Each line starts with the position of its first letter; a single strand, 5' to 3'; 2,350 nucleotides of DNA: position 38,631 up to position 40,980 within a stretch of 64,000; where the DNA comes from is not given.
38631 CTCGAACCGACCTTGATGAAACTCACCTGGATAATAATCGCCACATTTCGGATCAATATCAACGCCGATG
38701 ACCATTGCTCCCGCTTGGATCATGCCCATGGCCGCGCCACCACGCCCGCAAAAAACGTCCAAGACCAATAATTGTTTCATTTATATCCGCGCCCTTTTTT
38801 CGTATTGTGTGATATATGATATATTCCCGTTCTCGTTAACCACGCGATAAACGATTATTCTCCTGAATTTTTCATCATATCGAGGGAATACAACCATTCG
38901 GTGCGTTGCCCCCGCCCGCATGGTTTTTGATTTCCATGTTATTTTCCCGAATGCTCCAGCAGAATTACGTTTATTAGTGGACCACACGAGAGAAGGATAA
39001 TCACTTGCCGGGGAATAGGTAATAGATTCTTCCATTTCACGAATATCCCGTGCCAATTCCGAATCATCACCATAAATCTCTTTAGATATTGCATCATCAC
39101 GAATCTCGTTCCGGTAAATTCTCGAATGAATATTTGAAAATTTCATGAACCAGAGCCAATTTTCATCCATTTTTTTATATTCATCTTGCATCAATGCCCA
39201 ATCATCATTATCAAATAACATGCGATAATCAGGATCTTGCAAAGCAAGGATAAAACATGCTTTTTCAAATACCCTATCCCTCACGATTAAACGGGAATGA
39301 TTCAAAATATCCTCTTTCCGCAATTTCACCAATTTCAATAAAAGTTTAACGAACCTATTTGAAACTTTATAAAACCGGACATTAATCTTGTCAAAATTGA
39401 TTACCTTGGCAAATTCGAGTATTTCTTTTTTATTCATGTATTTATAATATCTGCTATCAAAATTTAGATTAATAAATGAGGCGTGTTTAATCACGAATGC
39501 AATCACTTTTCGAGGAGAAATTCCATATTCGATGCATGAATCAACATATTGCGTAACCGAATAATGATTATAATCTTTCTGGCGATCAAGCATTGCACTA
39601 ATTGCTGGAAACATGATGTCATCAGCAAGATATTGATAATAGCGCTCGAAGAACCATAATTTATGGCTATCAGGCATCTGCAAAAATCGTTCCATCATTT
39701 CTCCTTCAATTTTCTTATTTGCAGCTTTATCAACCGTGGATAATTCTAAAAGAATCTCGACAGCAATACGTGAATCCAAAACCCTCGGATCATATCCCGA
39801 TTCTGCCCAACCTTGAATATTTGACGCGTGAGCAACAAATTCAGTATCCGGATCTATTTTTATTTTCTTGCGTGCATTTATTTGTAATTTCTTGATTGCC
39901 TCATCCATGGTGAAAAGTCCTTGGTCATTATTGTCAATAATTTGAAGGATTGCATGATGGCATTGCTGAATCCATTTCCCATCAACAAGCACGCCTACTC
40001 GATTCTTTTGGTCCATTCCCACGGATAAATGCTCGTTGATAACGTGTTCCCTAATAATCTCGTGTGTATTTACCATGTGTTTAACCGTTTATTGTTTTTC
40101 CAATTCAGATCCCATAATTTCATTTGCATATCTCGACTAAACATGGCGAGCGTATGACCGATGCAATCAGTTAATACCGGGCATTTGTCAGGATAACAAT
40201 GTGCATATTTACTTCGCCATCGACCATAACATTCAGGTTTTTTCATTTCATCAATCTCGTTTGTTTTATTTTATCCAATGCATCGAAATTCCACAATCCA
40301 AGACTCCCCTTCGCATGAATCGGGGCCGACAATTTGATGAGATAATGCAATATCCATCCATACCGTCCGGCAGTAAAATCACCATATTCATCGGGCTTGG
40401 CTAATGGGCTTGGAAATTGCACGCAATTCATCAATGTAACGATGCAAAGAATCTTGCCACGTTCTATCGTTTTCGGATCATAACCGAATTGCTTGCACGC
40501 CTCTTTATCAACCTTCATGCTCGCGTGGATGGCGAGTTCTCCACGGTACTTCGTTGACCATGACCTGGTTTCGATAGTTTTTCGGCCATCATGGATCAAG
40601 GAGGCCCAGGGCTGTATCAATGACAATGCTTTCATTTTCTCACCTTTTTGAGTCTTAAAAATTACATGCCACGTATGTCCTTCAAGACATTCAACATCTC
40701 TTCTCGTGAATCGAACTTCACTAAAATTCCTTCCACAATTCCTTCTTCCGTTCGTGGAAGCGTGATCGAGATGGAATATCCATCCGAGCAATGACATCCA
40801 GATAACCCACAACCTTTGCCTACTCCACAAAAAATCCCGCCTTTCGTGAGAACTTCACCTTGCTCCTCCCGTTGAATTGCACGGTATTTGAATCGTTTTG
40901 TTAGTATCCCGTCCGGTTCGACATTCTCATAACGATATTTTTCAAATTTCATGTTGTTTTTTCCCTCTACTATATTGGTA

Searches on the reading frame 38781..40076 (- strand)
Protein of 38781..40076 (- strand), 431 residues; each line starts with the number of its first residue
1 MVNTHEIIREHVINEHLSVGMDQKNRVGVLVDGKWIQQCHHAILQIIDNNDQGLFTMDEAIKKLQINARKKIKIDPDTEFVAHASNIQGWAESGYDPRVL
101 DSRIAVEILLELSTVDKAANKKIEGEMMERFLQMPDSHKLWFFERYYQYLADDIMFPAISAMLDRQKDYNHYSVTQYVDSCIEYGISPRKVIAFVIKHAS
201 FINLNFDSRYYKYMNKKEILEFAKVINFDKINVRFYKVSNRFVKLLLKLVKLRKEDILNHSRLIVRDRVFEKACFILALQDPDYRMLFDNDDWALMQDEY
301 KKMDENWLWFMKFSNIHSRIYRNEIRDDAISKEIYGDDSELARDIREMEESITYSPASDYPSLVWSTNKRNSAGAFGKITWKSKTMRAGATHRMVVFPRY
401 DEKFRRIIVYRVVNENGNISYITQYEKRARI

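Call 10: search_protein_families(library=pfam, proteins=[window:38781-40076:-], max_evalue=0.01)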
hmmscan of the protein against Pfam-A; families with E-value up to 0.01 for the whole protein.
window:38781-40076:- (431 aa): 0 families

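Call 17: search_protein_families(library=phrogs, proteins=[window:38781-40076:-], max_evalue=0.01)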
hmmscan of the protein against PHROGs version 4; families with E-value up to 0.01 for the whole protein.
window:38781-40076:- (431 aa): 0 families

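Call 102: search_protein_families(library=ncbifam, proteins=[window:38781-40076:-], max_evalue=0.01)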
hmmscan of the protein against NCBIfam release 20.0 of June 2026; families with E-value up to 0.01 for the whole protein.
window:38781-40076:- (431 aa): 1 family
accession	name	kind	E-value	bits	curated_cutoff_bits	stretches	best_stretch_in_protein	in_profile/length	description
NF005653.0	PRK07424.1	equivalog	0.0043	16.2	336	1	295-376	23-99/414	bifunctional sterol desaturase/short chain dehydrogenase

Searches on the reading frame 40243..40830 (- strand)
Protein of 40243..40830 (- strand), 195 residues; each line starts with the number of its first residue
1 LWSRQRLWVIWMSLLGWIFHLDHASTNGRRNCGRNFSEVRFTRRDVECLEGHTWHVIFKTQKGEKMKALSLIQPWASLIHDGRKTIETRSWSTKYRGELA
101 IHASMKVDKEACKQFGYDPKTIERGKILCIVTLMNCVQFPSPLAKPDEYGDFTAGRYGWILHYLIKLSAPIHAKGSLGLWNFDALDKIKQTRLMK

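Call 53: search_protein_families(library=pfam, proteins=[window:40243-40830:-], max_evalue=0.01)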
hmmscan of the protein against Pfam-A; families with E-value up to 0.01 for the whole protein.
window:40243-40830:- (195 aa): 1 family
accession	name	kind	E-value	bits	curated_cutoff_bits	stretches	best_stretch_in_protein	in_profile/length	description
PF04266.20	ASCH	-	3.9e-08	34.4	21.2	1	70-137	2-54/103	ASCH domain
